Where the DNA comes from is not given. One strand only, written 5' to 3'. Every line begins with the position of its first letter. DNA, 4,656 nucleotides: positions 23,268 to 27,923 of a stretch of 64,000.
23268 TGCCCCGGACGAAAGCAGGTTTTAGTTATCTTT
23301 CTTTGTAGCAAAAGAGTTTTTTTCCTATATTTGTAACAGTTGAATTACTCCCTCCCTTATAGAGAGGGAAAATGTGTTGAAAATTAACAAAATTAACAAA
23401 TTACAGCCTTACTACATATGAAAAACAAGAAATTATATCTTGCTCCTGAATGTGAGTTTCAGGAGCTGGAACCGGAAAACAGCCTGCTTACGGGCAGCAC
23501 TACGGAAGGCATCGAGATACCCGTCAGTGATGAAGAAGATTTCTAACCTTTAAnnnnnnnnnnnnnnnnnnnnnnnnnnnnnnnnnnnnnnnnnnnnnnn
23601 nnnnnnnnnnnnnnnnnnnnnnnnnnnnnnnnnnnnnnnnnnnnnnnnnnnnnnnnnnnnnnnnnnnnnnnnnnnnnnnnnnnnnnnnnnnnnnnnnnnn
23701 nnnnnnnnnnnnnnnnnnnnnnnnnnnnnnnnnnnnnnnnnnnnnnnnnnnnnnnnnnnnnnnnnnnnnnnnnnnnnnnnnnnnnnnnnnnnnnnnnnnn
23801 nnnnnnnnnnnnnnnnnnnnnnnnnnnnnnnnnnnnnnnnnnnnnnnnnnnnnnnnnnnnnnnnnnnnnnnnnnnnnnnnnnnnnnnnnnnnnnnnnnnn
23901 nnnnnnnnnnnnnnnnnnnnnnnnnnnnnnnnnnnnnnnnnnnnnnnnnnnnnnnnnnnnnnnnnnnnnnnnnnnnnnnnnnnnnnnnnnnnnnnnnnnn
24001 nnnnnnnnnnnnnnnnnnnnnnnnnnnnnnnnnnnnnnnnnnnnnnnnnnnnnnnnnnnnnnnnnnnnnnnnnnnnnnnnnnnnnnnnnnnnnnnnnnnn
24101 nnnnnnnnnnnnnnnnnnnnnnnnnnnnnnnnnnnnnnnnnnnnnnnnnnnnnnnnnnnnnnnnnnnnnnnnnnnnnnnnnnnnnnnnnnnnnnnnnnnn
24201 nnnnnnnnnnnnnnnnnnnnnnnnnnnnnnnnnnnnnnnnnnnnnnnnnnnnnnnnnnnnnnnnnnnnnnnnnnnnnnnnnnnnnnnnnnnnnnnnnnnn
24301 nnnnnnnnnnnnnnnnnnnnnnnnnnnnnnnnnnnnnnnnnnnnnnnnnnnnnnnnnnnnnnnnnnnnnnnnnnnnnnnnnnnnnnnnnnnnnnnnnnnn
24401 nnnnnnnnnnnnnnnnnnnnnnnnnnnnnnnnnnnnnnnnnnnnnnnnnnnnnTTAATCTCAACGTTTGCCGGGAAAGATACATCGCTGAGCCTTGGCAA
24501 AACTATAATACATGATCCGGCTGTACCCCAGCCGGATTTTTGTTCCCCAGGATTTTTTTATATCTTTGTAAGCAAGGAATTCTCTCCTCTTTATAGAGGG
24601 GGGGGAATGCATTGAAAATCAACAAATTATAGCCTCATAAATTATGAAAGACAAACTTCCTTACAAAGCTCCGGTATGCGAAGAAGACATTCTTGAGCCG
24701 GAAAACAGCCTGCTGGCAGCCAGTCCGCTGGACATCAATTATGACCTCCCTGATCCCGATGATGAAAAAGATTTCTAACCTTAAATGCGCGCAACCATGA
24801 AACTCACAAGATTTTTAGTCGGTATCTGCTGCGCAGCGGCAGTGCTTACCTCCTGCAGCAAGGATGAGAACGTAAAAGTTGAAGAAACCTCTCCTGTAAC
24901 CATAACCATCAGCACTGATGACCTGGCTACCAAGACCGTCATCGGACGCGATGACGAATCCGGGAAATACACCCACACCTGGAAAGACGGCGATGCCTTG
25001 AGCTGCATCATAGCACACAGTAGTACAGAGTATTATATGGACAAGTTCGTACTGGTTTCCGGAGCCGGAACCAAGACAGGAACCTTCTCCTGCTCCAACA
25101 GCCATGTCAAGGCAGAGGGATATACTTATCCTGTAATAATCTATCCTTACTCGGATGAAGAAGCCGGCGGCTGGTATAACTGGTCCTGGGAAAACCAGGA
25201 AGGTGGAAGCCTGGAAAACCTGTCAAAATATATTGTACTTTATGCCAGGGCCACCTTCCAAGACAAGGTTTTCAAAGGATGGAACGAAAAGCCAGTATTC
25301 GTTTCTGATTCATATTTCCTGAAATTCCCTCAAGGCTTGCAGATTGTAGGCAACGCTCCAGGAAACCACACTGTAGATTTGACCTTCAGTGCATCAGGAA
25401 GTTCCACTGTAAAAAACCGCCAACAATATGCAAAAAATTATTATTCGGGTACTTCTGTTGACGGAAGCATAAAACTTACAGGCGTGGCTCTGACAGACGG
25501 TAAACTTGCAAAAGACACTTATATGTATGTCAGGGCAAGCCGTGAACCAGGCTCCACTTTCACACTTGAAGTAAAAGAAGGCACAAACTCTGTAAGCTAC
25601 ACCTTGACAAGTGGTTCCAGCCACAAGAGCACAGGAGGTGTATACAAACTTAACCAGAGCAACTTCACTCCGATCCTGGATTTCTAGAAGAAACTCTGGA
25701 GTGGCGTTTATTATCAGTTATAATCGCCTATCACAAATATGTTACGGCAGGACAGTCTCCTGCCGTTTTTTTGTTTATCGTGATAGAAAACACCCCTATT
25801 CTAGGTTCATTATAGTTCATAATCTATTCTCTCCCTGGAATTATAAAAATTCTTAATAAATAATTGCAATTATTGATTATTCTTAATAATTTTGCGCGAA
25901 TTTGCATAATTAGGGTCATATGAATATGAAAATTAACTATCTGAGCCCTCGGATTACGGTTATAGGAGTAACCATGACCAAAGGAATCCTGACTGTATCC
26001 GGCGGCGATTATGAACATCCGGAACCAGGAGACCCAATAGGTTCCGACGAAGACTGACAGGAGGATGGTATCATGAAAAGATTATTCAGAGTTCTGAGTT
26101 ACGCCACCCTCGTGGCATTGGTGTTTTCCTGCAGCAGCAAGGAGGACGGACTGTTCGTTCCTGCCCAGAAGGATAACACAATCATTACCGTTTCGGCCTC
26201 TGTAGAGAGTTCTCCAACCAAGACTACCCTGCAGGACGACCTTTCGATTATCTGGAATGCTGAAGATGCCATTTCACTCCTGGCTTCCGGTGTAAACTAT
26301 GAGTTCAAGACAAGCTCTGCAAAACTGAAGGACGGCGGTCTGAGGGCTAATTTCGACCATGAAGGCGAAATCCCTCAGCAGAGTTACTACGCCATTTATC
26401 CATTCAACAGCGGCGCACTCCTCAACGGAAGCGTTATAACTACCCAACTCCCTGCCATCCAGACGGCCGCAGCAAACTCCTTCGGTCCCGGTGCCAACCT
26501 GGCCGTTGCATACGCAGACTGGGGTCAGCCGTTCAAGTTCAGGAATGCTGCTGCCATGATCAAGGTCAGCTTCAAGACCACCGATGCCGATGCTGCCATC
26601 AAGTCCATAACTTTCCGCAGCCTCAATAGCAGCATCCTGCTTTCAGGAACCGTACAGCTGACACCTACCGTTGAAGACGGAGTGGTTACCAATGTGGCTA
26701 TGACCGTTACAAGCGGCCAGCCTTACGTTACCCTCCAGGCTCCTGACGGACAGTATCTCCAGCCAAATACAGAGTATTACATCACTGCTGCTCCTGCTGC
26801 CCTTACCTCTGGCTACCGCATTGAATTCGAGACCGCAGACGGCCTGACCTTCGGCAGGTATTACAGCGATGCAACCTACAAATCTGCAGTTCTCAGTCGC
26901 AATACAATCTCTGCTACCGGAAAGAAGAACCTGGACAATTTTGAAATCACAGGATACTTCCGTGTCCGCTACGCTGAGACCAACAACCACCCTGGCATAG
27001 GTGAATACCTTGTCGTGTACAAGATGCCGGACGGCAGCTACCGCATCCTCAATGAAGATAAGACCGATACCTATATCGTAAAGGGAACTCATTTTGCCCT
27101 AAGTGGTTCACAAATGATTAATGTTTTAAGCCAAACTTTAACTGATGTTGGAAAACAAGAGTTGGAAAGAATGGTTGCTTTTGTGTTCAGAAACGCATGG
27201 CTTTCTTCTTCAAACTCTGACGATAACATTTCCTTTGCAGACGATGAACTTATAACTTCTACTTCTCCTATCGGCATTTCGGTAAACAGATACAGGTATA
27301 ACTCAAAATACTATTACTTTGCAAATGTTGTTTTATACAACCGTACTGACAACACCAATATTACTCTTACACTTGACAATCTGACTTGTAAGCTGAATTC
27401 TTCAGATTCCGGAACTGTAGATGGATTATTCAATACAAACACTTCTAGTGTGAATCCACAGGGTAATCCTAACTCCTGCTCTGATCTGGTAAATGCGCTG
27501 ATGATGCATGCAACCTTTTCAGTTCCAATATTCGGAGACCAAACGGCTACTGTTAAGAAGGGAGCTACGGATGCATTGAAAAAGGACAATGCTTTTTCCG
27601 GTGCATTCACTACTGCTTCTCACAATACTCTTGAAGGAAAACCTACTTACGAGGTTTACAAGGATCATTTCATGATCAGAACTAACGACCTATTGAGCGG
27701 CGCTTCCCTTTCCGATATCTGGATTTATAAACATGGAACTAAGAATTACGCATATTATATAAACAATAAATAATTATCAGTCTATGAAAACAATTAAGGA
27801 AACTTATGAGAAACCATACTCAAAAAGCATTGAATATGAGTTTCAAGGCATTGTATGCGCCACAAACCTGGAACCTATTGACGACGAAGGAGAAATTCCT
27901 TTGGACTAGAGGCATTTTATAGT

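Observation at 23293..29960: Accessory island: four fimbrillin-like lipoprotein genes, each paired 1:1 with its own acidic micro-ORF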

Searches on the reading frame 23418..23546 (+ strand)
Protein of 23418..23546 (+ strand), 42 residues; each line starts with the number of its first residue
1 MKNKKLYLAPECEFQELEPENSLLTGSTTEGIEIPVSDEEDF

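Call 3: search_protein_families(library=pfam, max_evalue=1, proteins=[window:23418-23546:+])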
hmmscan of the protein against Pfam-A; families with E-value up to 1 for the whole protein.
window:23418-23546:+ (42 aa): 0 families

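Call 4: search_protein_families(library=ncbifam, max_evalue=1, proteins=[window:23418-23546:+])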
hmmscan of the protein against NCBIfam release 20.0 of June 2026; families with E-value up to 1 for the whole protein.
window:23418-23546:+ (42 aa): 0 families

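Call 8: find_homologous_proteins(query=A2, max_evalue=1)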
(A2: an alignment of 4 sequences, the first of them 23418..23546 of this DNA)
Query A2 (4 sequences) (42 aa, profile of the alignment): 10 proteins with E <= 1 among 10 candidates.
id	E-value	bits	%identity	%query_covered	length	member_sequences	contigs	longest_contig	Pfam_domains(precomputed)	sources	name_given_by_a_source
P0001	2.2e-17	80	66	100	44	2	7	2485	-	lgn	-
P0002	9.7e-17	78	98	100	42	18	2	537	-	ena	-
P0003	4.9e-15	73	28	60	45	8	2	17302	-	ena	-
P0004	8.2e-15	72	46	95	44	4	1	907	-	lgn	-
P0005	9.2e-13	66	-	-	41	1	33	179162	-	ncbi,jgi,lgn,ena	-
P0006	4.7e-11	60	32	60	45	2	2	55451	-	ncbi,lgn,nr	ncbi:MAG: hypothetical protein IJG54_03260 [Bacteroidales bacterium]|nr:hypothetical protein [Bacter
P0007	3.1e-9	54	-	-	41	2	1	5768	-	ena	-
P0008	3.3e-9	54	-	-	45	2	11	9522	-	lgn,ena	-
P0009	5.3e-8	50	100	12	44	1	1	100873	-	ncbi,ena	-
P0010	6.5e-6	44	63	19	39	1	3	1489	-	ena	-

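Call 12: find_encoding_contigs(protein=P0006, flank=10000, max_places=4)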
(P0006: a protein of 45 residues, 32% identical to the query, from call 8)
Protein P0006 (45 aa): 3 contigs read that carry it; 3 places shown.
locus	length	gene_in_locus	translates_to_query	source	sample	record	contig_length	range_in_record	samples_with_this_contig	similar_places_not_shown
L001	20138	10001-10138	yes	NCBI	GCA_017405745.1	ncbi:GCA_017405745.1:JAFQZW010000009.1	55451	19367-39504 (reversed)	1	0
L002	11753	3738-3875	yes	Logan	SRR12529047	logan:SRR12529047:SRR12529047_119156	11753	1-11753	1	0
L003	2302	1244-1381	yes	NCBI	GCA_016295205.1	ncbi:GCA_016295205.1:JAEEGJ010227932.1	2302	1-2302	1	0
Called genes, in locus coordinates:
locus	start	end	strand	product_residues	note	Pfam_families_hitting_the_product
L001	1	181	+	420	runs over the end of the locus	PF12704:MacB_PCD, PF02687:FtsX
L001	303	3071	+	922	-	PF00521:DNA_topoisoIV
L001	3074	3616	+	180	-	PF13238:AAA_18 (weak), PF01202:SKI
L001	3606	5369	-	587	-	PF01368:DHH, PF02272:DHHA1, PF17768:RecJ_OB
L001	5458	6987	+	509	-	PF01336:tRNA_anti-codon, PF00152:tRNA-synt_2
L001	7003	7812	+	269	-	PF22435:MRM3-like_sub_bind, PF00588:SpoU_methylase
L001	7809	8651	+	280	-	PF08501:Shikimate_dh_N, PF01488:Shikimate_DH (weak)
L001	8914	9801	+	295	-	-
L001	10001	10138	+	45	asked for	-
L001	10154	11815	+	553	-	-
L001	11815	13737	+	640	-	-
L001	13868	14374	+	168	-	PF00436:SSB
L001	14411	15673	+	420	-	PF00709:Adenylsucc_synt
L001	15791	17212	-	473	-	PF07690:MFS_1, PF13347:MFS_2, PF07690:MFS_1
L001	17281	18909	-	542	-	PF07690:MFS_1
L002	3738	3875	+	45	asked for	-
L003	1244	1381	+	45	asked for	-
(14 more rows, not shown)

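Call 13: find_encoding_contigs(protein=P0009, flank=10000, max_places=4)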
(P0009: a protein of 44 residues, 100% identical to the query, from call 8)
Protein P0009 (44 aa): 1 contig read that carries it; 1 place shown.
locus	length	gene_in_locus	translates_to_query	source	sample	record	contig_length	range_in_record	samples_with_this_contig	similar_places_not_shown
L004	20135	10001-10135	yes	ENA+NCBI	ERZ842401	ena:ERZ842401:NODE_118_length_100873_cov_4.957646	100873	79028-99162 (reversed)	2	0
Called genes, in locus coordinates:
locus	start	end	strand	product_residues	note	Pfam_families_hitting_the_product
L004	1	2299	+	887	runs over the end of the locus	PF00521:DNA_topoisoIV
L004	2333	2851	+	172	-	PF01202:SKI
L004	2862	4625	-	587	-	PF01368:DHH, PF02272:DHHA1, PF17768:RecJ_OB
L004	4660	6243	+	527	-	PF01336:tRNA_anti-codon, PF00152:tRNA-synt_2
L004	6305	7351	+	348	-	PF22435:MRM3-like_sub_bind, PF00588:SpoU_methylase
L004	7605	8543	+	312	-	PF08501:Shikimate_dh_N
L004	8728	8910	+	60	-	-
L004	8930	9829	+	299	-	-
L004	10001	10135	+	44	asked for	-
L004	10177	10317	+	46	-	-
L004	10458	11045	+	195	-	PF00436:SSB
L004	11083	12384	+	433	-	PF00709:Adenylsucc_synt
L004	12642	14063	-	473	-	PF07690:MFS_1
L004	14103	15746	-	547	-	PF07690:MFS_1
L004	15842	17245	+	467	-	PF07690:MFS_1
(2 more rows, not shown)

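Call 40: find_homologous_proteins(query=A6, max_evalue=10)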
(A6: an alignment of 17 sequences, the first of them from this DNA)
Query A6 (17 sequences) (42 aa, profile of the alignment): 27 proteins with E <= 10 among 87 candidates.
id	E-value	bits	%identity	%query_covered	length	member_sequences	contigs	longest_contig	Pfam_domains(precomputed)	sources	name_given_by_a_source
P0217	8.3e-15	72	55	100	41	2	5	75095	-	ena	-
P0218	9.6e-14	69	60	100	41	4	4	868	-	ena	-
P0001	1.2e-13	68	66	100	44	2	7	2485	-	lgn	-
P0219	1.7e-13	68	64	100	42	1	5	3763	-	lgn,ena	-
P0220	5.9e-13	66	60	100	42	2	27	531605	-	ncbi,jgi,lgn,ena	jgi:hypothetical protein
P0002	7.7e-13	66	98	100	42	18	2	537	-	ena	-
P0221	1.8e-12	65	48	100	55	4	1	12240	-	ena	-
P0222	2.5e-12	64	48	100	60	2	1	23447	-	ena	-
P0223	2.7e-12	64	-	-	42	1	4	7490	-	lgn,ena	-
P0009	8.4e-12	62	100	12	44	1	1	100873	-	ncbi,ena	-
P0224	1.2e-11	62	-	-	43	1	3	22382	-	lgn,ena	-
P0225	2.3e-11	61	60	100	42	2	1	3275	-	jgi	-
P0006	4.1e-11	60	32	60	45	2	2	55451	-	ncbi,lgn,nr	ncbi:MAG: hypothetical protein IJG54_03260 [Bacteroidales bacterium]|nr:hypothetical protein [Bacter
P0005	4.9e-11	60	-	-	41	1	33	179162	-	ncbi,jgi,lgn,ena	-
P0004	2.0e-10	58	46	95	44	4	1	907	-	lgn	-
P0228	1.2e-9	55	-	-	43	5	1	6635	-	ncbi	-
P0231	2.8e-5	41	41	64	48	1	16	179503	-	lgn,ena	-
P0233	7.4e-4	37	58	29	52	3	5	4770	-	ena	-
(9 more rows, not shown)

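Call 43: find_encoding_contigs(protein=P0231, flank=6000, max_places=3)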
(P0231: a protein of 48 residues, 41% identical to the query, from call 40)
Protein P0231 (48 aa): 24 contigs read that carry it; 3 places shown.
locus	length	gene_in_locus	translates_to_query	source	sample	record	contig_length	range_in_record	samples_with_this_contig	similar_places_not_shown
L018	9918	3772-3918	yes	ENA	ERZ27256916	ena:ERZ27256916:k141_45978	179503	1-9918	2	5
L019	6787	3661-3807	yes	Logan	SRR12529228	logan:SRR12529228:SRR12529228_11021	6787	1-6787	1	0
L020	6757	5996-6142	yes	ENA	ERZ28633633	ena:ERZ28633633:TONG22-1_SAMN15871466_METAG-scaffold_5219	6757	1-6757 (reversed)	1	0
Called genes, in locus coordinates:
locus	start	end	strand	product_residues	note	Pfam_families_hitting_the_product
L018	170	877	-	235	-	-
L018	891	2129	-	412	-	PF00657:Lipase_GDSL, PF13472:Lipase_GDSL_2, PF17182:OSK, PF00881:Nitroreductase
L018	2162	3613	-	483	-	PF13176:TPR_7 (faint), PF13424:TPR_12 (faint), PF00196:GerE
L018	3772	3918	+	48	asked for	-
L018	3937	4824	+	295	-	-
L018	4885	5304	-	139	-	-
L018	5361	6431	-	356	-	PF04055:Radical_SAM, PF13186:SPASM (weak)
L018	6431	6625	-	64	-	-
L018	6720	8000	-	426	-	PF00817:IMS, PF11799:IMS_C, PF13438:DUF4113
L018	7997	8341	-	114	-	PF00717:Peptidase_S24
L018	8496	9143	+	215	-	-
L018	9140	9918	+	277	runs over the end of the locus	PF08843:AbiEii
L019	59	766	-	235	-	-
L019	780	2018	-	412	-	PF00657:Lipase_GDSL, PF13472:Lipase_GDSL_2, PF17182:OSK, PF00881:Nitroreductase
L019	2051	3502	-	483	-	PF13176:TPR_7 (faint), PF13424:TPR_12 (faint), PF00196:GerE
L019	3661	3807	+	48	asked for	-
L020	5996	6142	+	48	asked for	-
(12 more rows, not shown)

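Call 44: find_encoding_contigs(protein=P0233, flank=6000, max_places=3)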
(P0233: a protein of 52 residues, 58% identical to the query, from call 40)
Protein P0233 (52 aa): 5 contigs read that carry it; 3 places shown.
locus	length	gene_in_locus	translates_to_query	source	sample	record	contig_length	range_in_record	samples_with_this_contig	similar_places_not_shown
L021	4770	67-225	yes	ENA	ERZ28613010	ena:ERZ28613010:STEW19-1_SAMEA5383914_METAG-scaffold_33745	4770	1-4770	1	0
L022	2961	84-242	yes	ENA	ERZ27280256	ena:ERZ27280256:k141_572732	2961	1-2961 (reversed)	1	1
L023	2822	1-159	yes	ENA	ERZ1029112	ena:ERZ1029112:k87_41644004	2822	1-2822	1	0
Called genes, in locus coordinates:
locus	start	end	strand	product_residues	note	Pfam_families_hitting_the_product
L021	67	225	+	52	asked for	-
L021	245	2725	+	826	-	PF07523:Big_3 (weak)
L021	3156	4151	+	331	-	PF01548:DEDD_Tnp_IS110, PF02371:Transposase_20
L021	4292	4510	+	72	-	-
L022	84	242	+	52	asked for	-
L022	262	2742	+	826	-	PF07523:Big_3 (weak)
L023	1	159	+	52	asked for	?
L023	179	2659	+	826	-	PF07523:Big_3 (weak)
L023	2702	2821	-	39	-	?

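Call 93: find_encoding_contigs(protein=P0005, flank=1000, max_places=6)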
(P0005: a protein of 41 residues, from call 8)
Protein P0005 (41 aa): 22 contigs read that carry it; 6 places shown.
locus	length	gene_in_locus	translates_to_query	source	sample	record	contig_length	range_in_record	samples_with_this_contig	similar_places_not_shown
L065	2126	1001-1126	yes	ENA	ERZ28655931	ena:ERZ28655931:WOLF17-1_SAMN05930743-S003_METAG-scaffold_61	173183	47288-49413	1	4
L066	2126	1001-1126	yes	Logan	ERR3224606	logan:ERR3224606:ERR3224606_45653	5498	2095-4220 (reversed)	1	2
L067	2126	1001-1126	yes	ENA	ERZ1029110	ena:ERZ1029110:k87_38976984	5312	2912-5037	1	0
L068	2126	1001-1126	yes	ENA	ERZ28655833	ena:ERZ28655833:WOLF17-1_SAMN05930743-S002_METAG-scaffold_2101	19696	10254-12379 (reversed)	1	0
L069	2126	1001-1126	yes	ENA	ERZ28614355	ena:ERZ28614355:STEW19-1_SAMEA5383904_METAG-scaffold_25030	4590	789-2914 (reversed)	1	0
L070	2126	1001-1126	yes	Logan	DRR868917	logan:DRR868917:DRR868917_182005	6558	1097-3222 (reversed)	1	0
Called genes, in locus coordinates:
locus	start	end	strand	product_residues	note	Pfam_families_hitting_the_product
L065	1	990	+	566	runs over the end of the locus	-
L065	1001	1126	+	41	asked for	-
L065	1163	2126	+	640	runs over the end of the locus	-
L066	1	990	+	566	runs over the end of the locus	-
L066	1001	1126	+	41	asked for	-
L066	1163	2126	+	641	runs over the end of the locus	-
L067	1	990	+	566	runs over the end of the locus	-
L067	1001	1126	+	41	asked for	-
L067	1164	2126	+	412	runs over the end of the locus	?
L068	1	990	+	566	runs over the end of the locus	-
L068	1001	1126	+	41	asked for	-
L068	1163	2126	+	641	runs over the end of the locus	-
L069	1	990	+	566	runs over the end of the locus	-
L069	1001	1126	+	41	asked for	-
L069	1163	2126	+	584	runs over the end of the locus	?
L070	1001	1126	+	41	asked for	-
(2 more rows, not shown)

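Call 94: list_cluster_members(proteins=[P0005, P0220, P0228, P0006, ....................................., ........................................, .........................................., P0017, P0011])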
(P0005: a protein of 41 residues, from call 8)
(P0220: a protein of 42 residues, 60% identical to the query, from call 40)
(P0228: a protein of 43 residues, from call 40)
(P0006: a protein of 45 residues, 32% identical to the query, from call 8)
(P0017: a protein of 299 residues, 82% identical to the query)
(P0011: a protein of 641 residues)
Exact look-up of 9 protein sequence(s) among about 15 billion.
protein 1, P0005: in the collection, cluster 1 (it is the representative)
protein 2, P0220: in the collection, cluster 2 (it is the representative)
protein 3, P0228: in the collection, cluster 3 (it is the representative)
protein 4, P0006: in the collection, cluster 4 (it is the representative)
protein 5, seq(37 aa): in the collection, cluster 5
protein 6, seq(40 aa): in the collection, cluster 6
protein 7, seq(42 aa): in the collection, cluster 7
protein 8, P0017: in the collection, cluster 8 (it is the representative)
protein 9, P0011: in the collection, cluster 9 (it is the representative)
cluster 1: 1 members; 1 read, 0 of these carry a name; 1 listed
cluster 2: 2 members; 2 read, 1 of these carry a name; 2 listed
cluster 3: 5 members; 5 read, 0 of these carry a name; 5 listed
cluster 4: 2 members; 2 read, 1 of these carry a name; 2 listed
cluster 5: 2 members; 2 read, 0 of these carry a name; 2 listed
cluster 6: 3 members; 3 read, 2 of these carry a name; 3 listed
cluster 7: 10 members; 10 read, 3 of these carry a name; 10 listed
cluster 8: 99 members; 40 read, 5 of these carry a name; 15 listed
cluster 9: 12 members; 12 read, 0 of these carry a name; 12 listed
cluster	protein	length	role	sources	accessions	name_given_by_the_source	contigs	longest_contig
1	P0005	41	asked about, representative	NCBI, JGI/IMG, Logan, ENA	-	-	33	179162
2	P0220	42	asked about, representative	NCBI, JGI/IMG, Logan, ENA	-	hypothetical protein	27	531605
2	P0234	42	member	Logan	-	-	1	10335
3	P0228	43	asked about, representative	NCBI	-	-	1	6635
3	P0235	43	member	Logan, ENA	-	-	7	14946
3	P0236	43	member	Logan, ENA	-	-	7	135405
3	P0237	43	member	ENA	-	-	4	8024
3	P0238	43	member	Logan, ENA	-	-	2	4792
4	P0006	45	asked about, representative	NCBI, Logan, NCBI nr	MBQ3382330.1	MAG: hypothetical protein IJG54_03260 [Bacteroidales bacterium] | hypothetical protein [Bacteroidales bacterium]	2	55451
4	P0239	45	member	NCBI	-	-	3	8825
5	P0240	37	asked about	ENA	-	-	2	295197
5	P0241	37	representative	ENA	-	-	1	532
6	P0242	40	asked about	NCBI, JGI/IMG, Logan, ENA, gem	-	hypothetical protein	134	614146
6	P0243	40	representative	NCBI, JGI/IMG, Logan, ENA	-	hypothetical protein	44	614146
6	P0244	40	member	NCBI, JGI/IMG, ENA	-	-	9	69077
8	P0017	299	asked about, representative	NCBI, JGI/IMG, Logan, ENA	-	hypothetical protein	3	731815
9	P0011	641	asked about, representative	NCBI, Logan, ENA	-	-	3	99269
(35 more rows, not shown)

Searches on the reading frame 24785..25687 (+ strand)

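Call 3: search_protein_families(library=pfam, max_evalue=1, proteins=[window:24785-25687:+])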
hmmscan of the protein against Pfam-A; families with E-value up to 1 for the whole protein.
window:24785-25687:+ (300 aa): 0 families

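Call 4: search_protein_families(library=ncbifam, max_evalue=1, proteins=[window:24785-25687:+])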
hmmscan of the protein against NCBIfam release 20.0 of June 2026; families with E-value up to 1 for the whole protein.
window:24785-25687:+ (300 aa): 2 families
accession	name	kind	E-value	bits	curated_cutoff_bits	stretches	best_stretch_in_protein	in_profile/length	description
NF051862.1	BT4005_BT4719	subfamily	0.023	14.5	60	1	8-58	4-55/211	NigD1/NigD2 family lipoprotein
NF038114.1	rightmost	domain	0.17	12.2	35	0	198-241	59-105/113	PxKF domain-containing protein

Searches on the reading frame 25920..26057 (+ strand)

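Call 3: search_protein_families(library=pfam, max_evalue=1, proteins=[window:25920-26057:+])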
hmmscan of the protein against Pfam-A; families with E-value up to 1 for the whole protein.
window:25920-26057:+ (45 aa): 1 family
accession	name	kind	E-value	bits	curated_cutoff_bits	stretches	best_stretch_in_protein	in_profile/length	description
PF14370.11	Topo_C_assoc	-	0.35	11.2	25.1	1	4-14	26-36/70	C-terminal topoisomerase domain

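Call 4: search_protein_families(library=ncbifam, max_evalue=1, proteins=[window:25920-26057:+])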
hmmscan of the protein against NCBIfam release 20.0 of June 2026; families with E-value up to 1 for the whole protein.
window:25920-26057:+ (45 aa): 0 families

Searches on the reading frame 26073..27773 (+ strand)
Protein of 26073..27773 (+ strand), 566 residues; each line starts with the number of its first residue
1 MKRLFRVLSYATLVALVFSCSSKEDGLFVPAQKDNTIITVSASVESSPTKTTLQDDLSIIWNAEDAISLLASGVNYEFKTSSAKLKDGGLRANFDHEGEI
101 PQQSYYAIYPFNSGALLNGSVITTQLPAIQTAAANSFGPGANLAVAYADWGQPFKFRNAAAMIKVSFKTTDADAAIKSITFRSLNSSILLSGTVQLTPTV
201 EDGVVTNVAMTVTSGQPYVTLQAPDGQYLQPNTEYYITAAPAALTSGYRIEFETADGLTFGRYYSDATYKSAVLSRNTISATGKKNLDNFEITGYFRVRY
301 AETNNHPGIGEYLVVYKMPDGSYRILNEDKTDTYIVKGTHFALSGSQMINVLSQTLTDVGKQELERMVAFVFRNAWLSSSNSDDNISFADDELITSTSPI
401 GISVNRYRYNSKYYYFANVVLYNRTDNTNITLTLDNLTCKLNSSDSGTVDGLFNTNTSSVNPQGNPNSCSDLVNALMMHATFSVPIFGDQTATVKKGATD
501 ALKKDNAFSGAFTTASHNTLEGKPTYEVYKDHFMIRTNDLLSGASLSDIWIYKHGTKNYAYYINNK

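Call 3: search_protein_families(library=pfam, max_evalue=1, proteins=[window:26073-27773:+])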
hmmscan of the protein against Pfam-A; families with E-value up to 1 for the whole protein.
window:26073-27773:+ (566 aa): 1 family
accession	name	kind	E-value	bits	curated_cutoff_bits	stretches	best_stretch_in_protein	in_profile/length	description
PF18003.7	DUF3823_C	-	0.15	13.1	27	0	351-419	16-86/103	Domain of unknown function (DUF3823_C)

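Call 4: search_protein_families(library=ncbifam, max_evalue=1, proteins=[window:26073-27773:+])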
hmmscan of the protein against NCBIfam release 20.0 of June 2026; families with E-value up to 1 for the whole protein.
window:26073-27773:+ (566 aa): 1 family
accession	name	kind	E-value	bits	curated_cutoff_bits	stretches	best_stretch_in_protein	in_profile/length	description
NF041539.1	choice_anch_R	domain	0.0044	17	30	1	157-294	14-154/155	choice-of-anchor R domain-containing protein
